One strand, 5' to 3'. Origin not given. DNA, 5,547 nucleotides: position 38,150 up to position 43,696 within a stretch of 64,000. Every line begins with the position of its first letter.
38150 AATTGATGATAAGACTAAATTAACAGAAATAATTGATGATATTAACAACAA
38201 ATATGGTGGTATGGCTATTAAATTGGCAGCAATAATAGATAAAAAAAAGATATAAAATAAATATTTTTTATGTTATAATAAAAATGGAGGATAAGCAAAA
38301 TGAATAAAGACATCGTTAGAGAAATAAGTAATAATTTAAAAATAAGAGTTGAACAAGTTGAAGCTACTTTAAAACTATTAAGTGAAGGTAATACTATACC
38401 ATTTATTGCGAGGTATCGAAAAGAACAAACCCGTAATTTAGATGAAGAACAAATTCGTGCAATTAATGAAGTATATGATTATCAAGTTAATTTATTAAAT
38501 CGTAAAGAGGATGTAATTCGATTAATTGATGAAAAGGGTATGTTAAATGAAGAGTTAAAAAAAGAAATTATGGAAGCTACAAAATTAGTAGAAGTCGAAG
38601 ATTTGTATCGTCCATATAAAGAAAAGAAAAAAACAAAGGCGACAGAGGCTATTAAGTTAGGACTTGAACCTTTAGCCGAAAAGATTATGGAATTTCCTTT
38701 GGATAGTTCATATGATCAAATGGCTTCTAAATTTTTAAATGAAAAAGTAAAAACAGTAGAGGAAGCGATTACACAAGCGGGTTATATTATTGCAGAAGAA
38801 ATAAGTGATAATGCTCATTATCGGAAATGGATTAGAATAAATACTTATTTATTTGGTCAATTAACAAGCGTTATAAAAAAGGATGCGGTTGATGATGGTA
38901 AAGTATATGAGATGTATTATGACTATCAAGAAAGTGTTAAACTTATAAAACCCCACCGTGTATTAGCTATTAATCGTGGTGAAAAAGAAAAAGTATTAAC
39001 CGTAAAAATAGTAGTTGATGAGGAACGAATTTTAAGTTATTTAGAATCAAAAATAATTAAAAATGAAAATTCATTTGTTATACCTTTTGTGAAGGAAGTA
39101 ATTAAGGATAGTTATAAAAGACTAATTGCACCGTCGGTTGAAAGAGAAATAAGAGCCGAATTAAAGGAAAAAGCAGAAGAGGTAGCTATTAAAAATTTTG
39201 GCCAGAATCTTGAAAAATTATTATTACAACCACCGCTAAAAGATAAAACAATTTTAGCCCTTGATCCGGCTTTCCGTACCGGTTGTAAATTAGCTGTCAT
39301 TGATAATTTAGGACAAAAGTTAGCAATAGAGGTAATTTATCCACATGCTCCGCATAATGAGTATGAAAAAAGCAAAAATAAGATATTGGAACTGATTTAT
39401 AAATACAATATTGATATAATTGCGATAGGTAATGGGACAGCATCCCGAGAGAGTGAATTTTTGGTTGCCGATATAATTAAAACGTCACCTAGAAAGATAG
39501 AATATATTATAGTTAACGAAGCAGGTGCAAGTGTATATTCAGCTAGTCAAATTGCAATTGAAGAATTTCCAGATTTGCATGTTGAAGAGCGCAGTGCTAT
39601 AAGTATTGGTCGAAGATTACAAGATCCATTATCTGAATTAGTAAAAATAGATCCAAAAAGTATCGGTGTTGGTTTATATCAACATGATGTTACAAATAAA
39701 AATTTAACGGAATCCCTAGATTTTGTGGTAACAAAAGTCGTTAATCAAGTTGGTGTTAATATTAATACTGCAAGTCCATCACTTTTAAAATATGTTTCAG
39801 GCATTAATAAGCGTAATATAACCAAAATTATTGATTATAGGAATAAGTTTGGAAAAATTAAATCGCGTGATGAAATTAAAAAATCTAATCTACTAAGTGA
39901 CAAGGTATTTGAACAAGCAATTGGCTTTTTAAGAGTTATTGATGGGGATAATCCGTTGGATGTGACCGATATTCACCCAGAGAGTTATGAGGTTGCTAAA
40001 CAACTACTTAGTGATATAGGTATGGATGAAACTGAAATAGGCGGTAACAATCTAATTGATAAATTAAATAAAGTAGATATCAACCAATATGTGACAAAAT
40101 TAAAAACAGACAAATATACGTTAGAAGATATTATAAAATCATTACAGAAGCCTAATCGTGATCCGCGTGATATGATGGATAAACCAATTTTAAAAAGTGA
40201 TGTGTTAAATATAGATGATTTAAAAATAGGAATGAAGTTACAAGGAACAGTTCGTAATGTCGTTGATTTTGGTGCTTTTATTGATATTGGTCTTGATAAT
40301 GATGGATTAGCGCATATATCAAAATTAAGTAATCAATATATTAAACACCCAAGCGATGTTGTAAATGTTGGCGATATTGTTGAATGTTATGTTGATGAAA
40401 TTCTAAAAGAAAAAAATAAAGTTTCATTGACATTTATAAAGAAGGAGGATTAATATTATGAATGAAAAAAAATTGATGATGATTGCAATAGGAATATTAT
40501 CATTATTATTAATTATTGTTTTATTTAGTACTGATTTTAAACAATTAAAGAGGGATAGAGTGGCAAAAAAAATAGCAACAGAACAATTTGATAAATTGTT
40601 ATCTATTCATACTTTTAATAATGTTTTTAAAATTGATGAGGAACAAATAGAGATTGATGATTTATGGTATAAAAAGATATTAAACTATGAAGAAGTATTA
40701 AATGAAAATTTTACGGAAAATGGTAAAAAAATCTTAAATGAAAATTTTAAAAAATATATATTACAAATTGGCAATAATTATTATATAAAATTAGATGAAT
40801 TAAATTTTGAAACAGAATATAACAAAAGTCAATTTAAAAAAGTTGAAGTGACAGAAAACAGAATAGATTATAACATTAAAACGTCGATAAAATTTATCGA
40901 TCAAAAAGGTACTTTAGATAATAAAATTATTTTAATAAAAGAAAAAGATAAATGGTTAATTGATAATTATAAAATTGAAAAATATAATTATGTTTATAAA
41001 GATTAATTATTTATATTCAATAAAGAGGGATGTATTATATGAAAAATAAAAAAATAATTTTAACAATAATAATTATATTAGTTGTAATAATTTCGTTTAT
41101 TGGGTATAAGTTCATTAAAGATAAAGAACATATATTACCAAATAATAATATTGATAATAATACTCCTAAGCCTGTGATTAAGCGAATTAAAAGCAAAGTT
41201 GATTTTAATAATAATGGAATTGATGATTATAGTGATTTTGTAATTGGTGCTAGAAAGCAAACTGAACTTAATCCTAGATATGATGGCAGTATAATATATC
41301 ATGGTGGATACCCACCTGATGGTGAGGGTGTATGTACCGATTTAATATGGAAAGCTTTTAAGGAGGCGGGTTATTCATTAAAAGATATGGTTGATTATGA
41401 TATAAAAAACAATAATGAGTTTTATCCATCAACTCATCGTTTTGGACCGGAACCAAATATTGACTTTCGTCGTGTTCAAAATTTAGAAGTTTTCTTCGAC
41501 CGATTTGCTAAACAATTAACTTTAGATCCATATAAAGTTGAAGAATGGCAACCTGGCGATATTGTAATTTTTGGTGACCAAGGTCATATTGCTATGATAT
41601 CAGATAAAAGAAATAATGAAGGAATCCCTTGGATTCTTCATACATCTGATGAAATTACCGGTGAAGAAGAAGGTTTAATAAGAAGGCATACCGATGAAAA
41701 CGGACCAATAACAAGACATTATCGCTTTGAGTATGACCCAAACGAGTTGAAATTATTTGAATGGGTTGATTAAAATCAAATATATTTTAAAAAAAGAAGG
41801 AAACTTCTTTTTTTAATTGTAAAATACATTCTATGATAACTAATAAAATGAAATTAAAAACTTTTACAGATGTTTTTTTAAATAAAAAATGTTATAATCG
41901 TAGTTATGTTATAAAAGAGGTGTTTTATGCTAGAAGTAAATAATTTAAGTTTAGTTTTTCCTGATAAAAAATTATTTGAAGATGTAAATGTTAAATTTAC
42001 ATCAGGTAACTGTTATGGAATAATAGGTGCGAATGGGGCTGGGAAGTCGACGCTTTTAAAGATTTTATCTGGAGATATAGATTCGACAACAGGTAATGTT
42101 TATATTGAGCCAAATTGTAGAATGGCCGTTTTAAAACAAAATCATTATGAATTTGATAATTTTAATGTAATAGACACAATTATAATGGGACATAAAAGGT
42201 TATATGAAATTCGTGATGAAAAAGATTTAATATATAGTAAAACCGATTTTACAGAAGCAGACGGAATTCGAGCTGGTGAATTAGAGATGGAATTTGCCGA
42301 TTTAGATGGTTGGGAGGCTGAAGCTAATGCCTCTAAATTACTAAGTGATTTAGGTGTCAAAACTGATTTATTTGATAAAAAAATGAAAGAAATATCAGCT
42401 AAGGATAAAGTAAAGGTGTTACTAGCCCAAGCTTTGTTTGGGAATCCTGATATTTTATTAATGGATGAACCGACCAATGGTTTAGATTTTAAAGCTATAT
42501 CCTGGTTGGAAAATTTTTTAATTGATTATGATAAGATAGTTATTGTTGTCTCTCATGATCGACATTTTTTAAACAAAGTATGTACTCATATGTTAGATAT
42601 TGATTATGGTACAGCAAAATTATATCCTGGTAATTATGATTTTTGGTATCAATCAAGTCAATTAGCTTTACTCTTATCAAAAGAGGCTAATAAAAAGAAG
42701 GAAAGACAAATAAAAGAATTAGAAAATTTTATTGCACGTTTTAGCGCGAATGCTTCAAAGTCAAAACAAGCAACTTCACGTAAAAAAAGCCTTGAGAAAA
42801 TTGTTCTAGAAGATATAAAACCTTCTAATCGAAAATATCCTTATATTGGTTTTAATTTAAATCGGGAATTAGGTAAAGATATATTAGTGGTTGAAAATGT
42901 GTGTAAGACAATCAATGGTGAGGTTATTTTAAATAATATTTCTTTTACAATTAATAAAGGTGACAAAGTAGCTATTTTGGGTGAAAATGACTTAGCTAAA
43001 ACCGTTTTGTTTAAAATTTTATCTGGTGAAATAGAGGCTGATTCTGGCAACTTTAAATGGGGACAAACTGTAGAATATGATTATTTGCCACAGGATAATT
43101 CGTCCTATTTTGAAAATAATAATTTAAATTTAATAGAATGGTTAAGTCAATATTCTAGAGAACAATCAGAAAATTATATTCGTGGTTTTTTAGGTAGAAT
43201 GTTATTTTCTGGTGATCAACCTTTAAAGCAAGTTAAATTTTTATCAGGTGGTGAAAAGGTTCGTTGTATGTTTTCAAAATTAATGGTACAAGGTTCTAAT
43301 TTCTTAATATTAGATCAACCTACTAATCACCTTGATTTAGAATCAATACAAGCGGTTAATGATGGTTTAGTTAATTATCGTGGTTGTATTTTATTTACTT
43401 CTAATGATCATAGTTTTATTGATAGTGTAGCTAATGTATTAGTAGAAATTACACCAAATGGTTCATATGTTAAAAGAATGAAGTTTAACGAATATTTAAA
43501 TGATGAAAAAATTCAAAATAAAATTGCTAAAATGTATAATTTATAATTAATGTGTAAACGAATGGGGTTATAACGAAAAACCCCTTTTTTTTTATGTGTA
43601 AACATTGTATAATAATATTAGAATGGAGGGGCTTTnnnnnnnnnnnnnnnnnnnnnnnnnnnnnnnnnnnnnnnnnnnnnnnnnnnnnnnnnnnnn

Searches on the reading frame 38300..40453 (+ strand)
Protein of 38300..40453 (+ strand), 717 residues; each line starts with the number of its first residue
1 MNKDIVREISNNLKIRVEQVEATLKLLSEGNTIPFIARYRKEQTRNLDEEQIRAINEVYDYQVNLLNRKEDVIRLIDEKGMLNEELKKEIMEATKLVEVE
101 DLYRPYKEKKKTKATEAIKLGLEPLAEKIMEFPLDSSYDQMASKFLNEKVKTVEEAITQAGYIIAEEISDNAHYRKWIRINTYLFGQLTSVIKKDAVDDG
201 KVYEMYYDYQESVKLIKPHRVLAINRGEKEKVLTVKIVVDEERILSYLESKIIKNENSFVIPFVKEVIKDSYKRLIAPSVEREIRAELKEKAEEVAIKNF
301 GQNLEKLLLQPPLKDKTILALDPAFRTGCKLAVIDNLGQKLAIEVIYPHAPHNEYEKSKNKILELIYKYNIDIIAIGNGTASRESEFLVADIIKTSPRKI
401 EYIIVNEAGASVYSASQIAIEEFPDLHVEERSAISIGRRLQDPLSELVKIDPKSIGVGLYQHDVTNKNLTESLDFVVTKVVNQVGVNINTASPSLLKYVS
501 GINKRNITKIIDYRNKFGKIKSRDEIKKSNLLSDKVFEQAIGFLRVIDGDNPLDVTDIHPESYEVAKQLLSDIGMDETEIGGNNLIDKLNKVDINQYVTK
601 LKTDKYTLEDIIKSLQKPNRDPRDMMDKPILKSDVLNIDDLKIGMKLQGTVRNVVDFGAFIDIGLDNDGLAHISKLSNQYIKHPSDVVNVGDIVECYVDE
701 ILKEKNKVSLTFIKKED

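Call 65: search_protein_families(library=pfam, proteins=[window:38300-40453:+], max_evalue=0.001)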
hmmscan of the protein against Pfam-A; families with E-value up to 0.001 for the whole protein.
window:38300-40453:+ (717 aa): 9 families
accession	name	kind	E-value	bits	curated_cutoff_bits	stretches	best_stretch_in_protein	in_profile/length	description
PF16921.10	Tex_YqgF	-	3.2e-54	183.1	27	1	316-441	1-126/126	Tex protein YqgF-like domain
PF09371.15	Tex_N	-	2.8e-27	94.7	32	1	4-77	2-75/75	Tex-like protein N-terminal domain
PF22706.1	Tex_central_region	-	6.1e-23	82.2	27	1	139-300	7-178/178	Tex central region-like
PF17674.7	HHH_9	-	1.1e-21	77.9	23.1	1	551-623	1-70/70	HHH domain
PF12836.13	HHH_3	-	2.1e-19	69.8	27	1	481-545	1-65/65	Helix-hairpin-helix motif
PF00575.29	S1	-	1.1e-14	55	22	1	642-711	3-72/74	S1 RNA binding domain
PF14635.12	HHH_7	-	5.9e-09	36.7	27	1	457-546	8-103/104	Helix-hairpin-helix motif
PF14639.11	YqgF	-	1.4e-05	25.3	35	1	396-448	95-147/150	Holliday-junction resolvase-like of SPT6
PF23459.1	S1_RRP5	-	6.8e-05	23.8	27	1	642-710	2-70/72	RRP5 S1 domain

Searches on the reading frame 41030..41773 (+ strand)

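Call 65: search_protein_families(library=pfam, proteins=[window:41030-41773:+], max_evalue=0.001)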
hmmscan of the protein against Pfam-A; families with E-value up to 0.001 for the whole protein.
window:41030-41773:+ (247 aa): 1 family
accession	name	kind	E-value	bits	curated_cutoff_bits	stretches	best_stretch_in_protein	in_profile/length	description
PF06940.17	DUF1287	-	5.6e-42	143.7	25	1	73-233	3-163/163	Domain of unknown function (DUF1287)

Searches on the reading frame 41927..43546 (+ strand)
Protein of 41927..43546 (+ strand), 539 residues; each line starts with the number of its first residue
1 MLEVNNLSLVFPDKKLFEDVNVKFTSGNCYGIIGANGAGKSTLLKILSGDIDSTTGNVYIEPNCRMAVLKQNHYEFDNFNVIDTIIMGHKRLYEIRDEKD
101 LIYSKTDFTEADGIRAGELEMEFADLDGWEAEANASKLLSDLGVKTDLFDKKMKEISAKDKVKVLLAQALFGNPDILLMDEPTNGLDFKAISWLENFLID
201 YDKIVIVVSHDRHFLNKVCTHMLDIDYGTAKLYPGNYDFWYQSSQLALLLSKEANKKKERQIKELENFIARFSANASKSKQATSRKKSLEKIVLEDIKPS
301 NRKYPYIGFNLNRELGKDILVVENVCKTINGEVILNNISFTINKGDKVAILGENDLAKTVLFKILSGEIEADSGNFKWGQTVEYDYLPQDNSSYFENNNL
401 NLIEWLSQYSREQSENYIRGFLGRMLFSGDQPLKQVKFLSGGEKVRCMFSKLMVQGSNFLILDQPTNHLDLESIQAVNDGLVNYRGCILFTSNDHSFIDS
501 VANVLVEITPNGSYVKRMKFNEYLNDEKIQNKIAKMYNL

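Call 65: search_protein_families(library=pfam, proteins=[window:41927-43546:+], max_evalue=0.001)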
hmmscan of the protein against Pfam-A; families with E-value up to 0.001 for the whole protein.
window:41927-43546:+ (539 aa): 5 families
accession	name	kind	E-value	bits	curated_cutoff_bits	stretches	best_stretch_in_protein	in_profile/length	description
PF00005.33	ABC_tran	-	2.5e-39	135.5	25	2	18-184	2-137/137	ABC transporter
PF12848.13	ABC_tran_Xtn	-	2.4e-21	76.1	25.9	1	223-307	1-83/85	ABC transporter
PF13304.12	AAA_21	-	5.7e-10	40.2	27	1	30-78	2-62/304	AAA domain, putative AbiEii toxin, Type IV TA system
PF02463.25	SMC_N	-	2.5e-06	27.5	40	0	300-492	135-196/220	RecF/RecN/SMC N terminal domain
PF13476.12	AAA_23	-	0.00089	20.4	27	1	17-47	10-39/201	AAA domain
